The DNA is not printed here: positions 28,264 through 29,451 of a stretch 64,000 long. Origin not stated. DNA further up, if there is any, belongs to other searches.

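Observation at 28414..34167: PPP-family metallophosphatase occupies the Wzb position next to wza and a BY-kinase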

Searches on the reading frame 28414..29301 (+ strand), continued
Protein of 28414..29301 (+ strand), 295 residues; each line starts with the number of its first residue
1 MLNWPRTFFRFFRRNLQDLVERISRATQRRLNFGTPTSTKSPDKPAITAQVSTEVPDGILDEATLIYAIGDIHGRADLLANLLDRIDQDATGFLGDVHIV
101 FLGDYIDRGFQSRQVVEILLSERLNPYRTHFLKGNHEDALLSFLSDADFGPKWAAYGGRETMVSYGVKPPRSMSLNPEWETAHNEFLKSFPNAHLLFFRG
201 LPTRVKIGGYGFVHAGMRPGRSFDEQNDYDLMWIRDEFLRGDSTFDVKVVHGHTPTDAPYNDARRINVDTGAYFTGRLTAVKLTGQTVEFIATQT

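Call 39: search_dna_similar(query=window:28414-29301:+, collection=plasmids, mode=protein, max_evalue=1e-20, max_rows=30)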
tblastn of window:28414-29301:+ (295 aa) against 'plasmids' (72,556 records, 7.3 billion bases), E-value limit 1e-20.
Records with a match: 297; places in all: 307; records where one place covers at least 80% of the query: 42.
Best place of each record, by identity: <60% 297.
By first word of the organism name: Sinorhizobium 63; Phaeobacter 59; Rhizobium 42; Pseudosulfitobacter 32; Azospirillum 15; Sulfitobacter 10; Agrobacterium 9; Sphingobium 8; Ensifer 8; Shinella 5; and 28 more.
By predicted mobility (MOB-suite, as given by PLSDB): non-mobilizable 201; mobilizable 63; conjugative 33.
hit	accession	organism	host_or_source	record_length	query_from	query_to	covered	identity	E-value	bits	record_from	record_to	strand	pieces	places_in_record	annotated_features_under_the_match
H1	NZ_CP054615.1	Azospirillum oryzae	cell culture,soil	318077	15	291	94%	40.8%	5e-49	181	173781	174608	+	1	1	metallophosphoesterase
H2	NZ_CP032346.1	Azospirillum brasilense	soil sample,Agricultural field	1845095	51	293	82%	44.7%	2e-49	182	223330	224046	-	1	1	record has no annotation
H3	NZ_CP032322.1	Azospirillum argentinense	soil sample,Agricultural field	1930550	51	293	82%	44.3%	7e-49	181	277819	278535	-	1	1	record has no annotation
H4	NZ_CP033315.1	Azospirillum brasilense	rhizosphere soil of Digitaria ...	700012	51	293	82%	44.3%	9e-49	181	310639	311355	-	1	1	metallophosphoesterase family protein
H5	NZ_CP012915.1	Azospirillum brasilense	Digitaria eriantha,microbe,root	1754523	51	293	82%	44.3%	9e-49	181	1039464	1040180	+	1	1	none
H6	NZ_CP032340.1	Azospirillum brasilense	soil sample,Agricultural field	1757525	51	293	82%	44.3%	9e-49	181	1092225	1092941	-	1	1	none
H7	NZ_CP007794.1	Azospirillum argentinense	Triticum aestivum L.,Root,wheat ...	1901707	51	293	82%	44.3%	9e-49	181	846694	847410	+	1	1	record has no annotation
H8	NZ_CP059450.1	Azospirillum brasilense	Prokaryotes,soil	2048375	51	293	82%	44.3%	1e-48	180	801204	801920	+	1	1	none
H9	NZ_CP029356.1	Azospirillum thermophilum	cell culture,hot spring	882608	51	293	82%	44.3%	3e-45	170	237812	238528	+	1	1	metallophosphoesterase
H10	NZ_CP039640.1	Azospirillum sp. TSH100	soil,soil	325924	55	295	82%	44.3%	2e-51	188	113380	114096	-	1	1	metallophosphoesterase family protein | polysaccharide biosynthesis tyrosine autokinase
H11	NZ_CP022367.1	Azospirillum sp. TSH58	single cell,paddy soils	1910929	66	293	77%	45.9%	1e-48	180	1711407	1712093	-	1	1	record has no annotation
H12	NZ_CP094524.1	Bradyrhizobium sp. ISRA443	Arachis hypogaea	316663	24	283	88%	39.3%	4e-45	170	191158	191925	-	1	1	metallophosphoesterase family protein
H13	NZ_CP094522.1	Bradyrhizobium sp. ISRA437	Arachis hypogaea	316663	24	283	88%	39.3%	4e-45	170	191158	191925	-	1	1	metallophosphoesterase family protein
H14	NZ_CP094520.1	Bradyrhizobium sp. ISRA436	Arachis hypogaea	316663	24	283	88%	39.3%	4e-45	170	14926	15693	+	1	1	metallophosphoesterase family protein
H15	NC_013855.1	Azospirillum sp. B510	-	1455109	66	293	77%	44.5%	1e-47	177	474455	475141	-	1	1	record has no annotation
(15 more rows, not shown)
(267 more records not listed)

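Call 40: get_annotated_region(hit=H10, flank=9000)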
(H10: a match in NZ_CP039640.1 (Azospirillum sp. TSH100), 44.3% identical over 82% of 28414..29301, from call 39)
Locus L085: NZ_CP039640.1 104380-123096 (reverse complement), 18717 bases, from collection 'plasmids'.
description: Azospirillum sp. TSH100 plasmid p1, complete sequence
organism: Azospirillum sp. TSH100 (NCBI taxid 652764)
taxonomy: Bacteria; Pseudomonadota; Alphaproteobacteria; Rhodospirillales; Azospirillaceae; Azospirillum; Azospirillum sp. TSH100
host: -; source: soil,soil; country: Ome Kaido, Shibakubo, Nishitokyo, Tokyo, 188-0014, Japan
typing (MOB-suite, as given by PLSDB): non-mobilizable; replicon rep_cluster_1806
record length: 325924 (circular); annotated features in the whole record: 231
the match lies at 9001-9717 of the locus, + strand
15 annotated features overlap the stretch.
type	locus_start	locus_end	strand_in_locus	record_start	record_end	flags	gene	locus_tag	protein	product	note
CDS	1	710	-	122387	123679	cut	-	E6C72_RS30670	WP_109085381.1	O-antigen ligase family protein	-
CDS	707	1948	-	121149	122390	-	-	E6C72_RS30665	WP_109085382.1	glycosyltransferase family 4 protein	-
CDS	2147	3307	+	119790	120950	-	-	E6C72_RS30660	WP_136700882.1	glycosyltransferase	-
CDS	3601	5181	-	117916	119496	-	-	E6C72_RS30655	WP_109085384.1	hypothetical protein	-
CDS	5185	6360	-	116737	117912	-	-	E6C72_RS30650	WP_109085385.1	glycosyltransferase family 4 protein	-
CDS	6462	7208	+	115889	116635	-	-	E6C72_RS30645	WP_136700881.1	FkbM family methyltransferase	-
CDS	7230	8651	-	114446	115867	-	-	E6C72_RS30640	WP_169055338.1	O-antigen ligase family protein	-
CDS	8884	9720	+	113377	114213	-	-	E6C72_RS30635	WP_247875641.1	metallophosphoesterase family protein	-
CDS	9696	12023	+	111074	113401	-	-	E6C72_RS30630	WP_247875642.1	polysaccharide biosynthesis tyrosine autokinase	GO:0045226 - extracellular polysaccharide biosynthetic process [Evidence IEA]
CDS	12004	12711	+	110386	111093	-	-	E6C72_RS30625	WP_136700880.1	hypothetical protein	-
CDS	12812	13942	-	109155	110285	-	-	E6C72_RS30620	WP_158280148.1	nucleotidyltransferase family protein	-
CDS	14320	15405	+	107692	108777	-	-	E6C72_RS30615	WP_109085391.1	hypothetical protein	-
CDS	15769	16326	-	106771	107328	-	-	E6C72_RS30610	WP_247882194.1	polysaccharide biosynthesis/export family protein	-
CDS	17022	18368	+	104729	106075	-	-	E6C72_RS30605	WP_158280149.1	outer membrane beta-barrel protein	-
CDS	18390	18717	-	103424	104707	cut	-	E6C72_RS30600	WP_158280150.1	glycosyltransferase family 4 protein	-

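Call 41: get_annotated_region(hit=H12, flank=9000)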
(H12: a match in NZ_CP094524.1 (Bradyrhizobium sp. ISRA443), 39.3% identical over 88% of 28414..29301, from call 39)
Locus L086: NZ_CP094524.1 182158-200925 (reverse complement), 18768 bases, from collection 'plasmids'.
description: Bradyrhizobium sp. ISRA443 plasmid unnamed, complete sequence
organism: Bradyrhizobium sp. ISRA443 (NCBI taxid 2866198)
taxonomy: Bacteria; Pseudomonadota; Alphaproteobacteria; Hyphomicrobiales; Nitrobacteraceae; Bradyrhizobium; Bradyrhizobium sp. ISRA443
host: -; source: Arachis hypogaea; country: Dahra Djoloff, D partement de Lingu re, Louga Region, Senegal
typing (MOB-suite, as given by PLSDB): conjugative; replicon rep_cluster_507; relaxase MOBQ; mating-pair formation MPF_T
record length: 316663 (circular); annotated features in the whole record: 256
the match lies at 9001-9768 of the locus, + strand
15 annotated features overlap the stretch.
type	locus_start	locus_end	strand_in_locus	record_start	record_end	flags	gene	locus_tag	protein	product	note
CDS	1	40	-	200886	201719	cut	-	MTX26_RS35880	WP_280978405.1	sulfotransferase domain-containing protein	-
CDS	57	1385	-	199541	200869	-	-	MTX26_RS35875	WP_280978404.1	ABC transporter ATP-binding protein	-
CDS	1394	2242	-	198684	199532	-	-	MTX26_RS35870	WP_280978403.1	ABC transporter permease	-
CDS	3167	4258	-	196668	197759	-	-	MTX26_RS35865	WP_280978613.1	glycosyltransferase family 4 protein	-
CDS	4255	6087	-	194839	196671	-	asnB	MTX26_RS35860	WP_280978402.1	asparagine synthase (glutamine-hydrolyzing)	GO:0006529 - asparagine biosynthetic process [Evidence IEA]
CDS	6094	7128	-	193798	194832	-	-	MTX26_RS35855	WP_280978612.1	UDP-glucuronic acid decarboxylase family protein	-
CDS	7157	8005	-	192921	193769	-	-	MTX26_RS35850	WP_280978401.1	glycosyltransferase family 2 protein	-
CDS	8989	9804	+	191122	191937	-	-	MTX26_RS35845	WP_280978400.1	metallophosphoesterase family protein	-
CDS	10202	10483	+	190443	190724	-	-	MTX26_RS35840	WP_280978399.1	hypothetical protein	-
CDS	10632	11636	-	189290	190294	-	-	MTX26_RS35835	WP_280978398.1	YHYH protein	-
CDS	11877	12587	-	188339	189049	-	-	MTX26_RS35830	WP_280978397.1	hypothetical protein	-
CDS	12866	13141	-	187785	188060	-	-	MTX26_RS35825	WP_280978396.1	hypothetical protein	-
CDS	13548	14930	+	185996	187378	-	-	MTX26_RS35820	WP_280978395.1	O-antigen ligase family protein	-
CDS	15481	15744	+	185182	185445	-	-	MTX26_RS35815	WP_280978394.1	hypothetical protein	-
CDS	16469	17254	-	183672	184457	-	-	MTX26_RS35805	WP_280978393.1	outer membrane beta-barrel protein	-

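Call 64: find_encoding_contigs(protein=P0126, flank=10000, max_places=2)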
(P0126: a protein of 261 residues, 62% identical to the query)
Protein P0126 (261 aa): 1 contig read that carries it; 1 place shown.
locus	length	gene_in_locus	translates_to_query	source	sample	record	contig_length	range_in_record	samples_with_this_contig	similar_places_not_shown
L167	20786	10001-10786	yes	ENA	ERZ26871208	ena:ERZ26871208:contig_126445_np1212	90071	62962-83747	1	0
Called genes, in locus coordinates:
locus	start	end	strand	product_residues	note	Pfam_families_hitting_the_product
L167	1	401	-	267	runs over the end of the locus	PF03988:DUF347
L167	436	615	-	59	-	-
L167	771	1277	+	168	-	-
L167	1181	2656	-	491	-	PF01266:DAO (faint), PF01946:Thi4 (faint), PF07992:Pyr_redox_2 (faint), PF13450:NAD_binding_8 (weak), PF13738:Pyr_redox_3, PF00743:FMO-like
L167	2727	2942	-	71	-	PF09413:DUF2007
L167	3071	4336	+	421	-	PF01757:Acyl_transf_3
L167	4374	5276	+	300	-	PF00106:adh_short, PF08659:KR, PF13561:adh_short_C2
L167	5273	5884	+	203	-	-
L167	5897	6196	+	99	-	PF01022:HTH_5, PF13601:HTH_34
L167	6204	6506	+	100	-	-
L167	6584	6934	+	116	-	PF12746:GNAT_acetyltran (weak)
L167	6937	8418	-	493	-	PF00501:AMP-binding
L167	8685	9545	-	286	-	PF06035:Peptidase_C93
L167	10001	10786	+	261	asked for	PF00149:Metallophos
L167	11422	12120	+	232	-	PF02397:Bac_transf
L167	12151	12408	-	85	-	-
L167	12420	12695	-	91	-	-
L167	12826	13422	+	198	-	PF02563:Poly_export, PF10531:SLBB, PF22461:SLBB_2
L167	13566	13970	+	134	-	-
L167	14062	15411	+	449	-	PF10082:BBP2_2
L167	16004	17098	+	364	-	PF13807:GNVR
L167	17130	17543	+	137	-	PF10609:ParA (faint), PF01656:CbiA (weak)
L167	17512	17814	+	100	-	-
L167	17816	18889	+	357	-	-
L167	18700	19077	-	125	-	-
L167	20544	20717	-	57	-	-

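Call 65: search_solved_structures(query=A2, max_evalue=0.00001, show_alignments=1)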
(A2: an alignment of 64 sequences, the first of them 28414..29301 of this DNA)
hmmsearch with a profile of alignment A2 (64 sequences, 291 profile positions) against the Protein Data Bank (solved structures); distinct sequences matched with E-value up to 0.00001: 97 (the best 60 are shown).
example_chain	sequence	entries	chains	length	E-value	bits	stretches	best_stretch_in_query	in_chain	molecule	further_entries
5vjv_A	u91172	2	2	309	4.6e-19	71.6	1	58-140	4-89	Rhizobiales-like phosphatase 2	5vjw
4j6o_A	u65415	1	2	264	5.8e-17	64.7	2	64-142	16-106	Metallophosphoesterase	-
1g5b_A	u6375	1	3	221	7.9e-17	64.3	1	59-154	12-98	SERINE/THREONINE PROTEIN PHOSPHATASE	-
2qjc_A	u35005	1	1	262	2.5e-12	49.5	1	61-142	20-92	Diadenosine tetraphosphatase, putative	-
2zbm_A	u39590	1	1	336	2.4e-10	43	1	41-137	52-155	Protein-tyrosine-phosphatase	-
2z72_A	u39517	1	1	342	3.2e-10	42.6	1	41-137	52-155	Protein-tyrosine-phosphatase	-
1v73_A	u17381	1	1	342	3.3e-10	42.5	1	41-137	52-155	psychrophilic phosphatase I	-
9tp7_A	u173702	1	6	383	6.2e-10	41.7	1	51-135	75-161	Serine/threonine-protein phosphatase BSU1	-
4iyp_C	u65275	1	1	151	7.6e-10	41.4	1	32-134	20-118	Serine/threonine-protein phosphatase 2A catalytic subunit alpha isoform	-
8uwb_C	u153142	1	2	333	3e-09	39.4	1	19-134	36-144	Serine/threonine-protein phosphatase 2A 65 kDa regulatory subunit A alpha isoform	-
8uo5_C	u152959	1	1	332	3e-09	39.4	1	20-134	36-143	Serine/threonine-protein phosphatase 2A catalytic subunit alpha isoform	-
9o04_D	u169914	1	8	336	3.3e-09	39.3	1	21-134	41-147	Serine/threonine-protein phosphatase 2A catalytic subunit alpha isoform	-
8so0_C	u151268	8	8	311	3.3e-09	39.3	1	23-134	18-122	Serine/threonine-protein phosphatase 2A catalytic subunit alpha isoform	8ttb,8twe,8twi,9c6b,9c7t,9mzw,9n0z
4i5l_C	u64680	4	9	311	3.3e-09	39.3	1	23-134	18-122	Serine/threonine-protein phosphatase 2A catalytic subunit alpha isoform, PP2A-alpha | Serine/threonine-protein phosphatase 2A catalytic subunit alpha isoform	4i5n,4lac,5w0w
2nyl_C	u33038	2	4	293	3.4e-09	39.2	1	32-134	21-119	Serine/threonine-protein phosphatase 2A catalytic subunit alpha isoform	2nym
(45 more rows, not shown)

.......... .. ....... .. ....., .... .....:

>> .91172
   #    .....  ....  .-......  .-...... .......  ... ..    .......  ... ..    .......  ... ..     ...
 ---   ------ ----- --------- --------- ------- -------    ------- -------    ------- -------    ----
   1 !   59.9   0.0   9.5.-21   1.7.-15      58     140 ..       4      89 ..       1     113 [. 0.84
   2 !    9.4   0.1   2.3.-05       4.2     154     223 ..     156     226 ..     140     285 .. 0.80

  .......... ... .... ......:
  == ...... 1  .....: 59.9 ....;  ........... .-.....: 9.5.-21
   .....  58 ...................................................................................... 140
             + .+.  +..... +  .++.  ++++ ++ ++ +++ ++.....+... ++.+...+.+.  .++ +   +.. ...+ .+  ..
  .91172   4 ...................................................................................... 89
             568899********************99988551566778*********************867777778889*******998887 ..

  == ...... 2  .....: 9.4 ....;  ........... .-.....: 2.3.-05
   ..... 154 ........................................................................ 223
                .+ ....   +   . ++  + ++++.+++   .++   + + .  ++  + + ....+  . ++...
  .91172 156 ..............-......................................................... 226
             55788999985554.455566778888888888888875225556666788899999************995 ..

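Call 69: search_dna_similar(query=window:28414-29301:+, collection=plasmids, mode=protein, max_evalue=1e-20, max_rows=60, rows=spread)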
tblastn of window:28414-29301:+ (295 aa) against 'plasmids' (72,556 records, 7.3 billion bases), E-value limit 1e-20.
Records with a match: 297; places in all: 307; records where one place covers at least 80% of the query: 42.
Best place of each record, by identity: <60% 297.
By first word of the organism name: Sinorhizobium 63; Phaeobacter 59; Rhizobium 42; Pseudosulfitobacter 32; Azospirillum 15; Sulfitobacter 10; Agrobacterium 9; Sphingobium 8; Ensifer 8; Shinella 5; and 28 more.
By predicted mobility (MOB-suite, as given by PLSDB): non-mobilizable 201; mobilizable 63; conjugative 33.
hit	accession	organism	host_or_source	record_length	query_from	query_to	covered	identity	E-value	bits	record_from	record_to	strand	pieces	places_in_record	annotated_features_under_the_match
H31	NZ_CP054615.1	Azospirillum oryzae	cell culture,soil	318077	15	291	94%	40.8%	5e-49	181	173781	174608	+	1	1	metallophosphoesterase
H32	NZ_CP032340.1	Azospirillum brasilense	soil sample,Agricultural field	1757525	51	293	82%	44.3%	9e-49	181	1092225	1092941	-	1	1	none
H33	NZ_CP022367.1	Azospirillum sp. TSH58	single cell,paddy soils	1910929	66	293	77%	45.9%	1e-48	180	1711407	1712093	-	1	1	record has no annotation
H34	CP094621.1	Bradyrhizobium sp. ISRA435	Arachis hypogaea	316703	24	283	84%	40.8%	1e-36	178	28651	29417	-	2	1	hypothetical protein (x2)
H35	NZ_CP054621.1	Azospirillum oryzae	cell culture,soil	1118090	66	293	77%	43.7%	7e-48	178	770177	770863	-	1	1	record has no annotation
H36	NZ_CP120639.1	Rhizobium sp. 32-5/1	Vicia cracca,cell cilture,root nodule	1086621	20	291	92%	35.7%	1e-39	154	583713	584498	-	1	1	record has no annotation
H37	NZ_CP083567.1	Sulfitobacter sp. W027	-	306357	40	294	86%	36.8%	3e-33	135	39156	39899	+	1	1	metallophosphoesterase family protein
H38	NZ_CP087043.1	Pseudosulfitobacter pseudonitzschiae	Mediolabrus comicus,The surface ...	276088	67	294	77%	40.6%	4e-35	141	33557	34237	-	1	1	metallophosphoesterase family protein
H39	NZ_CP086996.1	Pseudosulfitobacter pseudonitzschiae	Skeletonema costatum,The surface ...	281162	67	294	77%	40.6%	4e-35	141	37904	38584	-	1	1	metallophosphoesterase family protein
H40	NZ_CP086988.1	Pseudosulfitobacter pseudonitzschiae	Skeletonema costatum,The surface ...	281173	67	294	77%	40.6%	4e-35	141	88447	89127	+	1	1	metallophosphoesterase family protein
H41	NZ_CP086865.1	Pseudosulfitobacter pseudonitzschiae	Skeletonema costatum,The surface ...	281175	67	294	77%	40.6%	4e-35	141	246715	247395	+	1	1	metallophosphoesterase family protein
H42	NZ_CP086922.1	Pseudosulfitobacter pseudonitzschiae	Skeletonema costatum,The surface ...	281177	67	294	77%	40.6%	4e-35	141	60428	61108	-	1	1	metallophosphoesterase family protein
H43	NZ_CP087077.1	Pseudosulfitobacter pseudonitzschiae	Mediolabrus comicus,The surface ...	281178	67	294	77%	40.6%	4e-35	141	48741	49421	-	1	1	metallophosphoesterase family protein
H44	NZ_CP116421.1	Sulfitobacter faviae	Hexacorallia,culture,Cold water coral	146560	55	295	82%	38.3%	1e-32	134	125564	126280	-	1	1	metallophosphoesterase family protein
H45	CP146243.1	Agrobacterium vitis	Vitis vinifera,cell culture,Grape gall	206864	29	294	90%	34.4%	1e-31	131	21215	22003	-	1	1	metallophosphoesterase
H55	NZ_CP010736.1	Phaeobacter inhibens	cell culture,clam larvae aquaculture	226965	67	293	77%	37.3%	2e-28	121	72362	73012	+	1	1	metallophosphoesterase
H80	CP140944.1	Sinorhizobium meliloti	Medicago lupulina,whole organism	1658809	67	293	77%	34.3%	2e-23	107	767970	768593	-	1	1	metallophosphoesterase family protein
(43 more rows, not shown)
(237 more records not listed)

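Call 70: get_annotated_region(hit=H80, flank=9000)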
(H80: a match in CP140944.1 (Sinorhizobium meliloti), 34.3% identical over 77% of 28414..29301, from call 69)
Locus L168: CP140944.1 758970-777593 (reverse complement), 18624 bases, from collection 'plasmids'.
description: Sinorhizobium meliloti strain ml66 plasmid pMl9, complete sequence
organism: Sinorhizobium meliloti (NCBI taxid 382)
taxonomy: Bacteria; Pseudomonadota; Alphaproteobacteria; Hyphomicrobiales; Rhizobiaceae; Sinorhizobium; Sinorhizobium meliloti
host: -; source: Medicago lupulina,whole organism; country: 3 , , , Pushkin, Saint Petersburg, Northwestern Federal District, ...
typing (MOB-suite, as given by PLSDB): mobilizable; relaxase MOBQ
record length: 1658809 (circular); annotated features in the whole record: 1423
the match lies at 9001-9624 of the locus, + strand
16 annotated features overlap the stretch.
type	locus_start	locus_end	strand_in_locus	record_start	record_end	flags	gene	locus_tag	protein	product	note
CDS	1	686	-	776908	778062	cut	-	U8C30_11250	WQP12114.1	ABC transporter permease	-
CDS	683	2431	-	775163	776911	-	-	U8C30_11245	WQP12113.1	ATP-binding cassette domain-containing protein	-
CDS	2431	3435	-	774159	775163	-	hlyD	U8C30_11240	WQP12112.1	secretion protein HlyD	-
CDS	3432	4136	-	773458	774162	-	-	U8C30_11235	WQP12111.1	CerR family C-terminal domain-containing protein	-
CDS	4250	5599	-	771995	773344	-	-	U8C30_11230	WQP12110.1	HAMP domain-containing sensor histidine kinase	-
CDS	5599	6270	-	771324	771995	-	-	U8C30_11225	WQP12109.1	response regulator transcription factor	-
CDS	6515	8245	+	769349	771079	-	-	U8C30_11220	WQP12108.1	phosphoethanolamine transferase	-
CDS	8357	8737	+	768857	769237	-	-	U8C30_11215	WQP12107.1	hypothetical protein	-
CDS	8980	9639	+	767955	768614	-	-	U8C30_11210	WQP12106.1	metallophosphoesterase family protein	-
CDS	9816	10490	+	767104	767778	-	-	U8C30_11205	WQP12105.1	HAD family hydrolase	-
CDS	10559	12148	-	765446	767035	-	-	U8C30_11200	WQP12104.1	ABC transporter substrate-binding protein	-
CDS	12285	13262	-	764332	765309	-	-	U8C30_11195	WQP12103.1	hypothetical protein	-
CDS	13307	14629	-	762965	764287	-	-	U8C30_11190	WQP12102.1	glycosyltransferase family 4 protein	-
CDS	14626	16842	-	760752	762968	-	-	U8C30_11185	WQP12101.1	hypothetical protein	-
CDS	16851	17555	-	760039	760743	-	-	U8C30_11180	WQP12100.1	hypothetical protein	-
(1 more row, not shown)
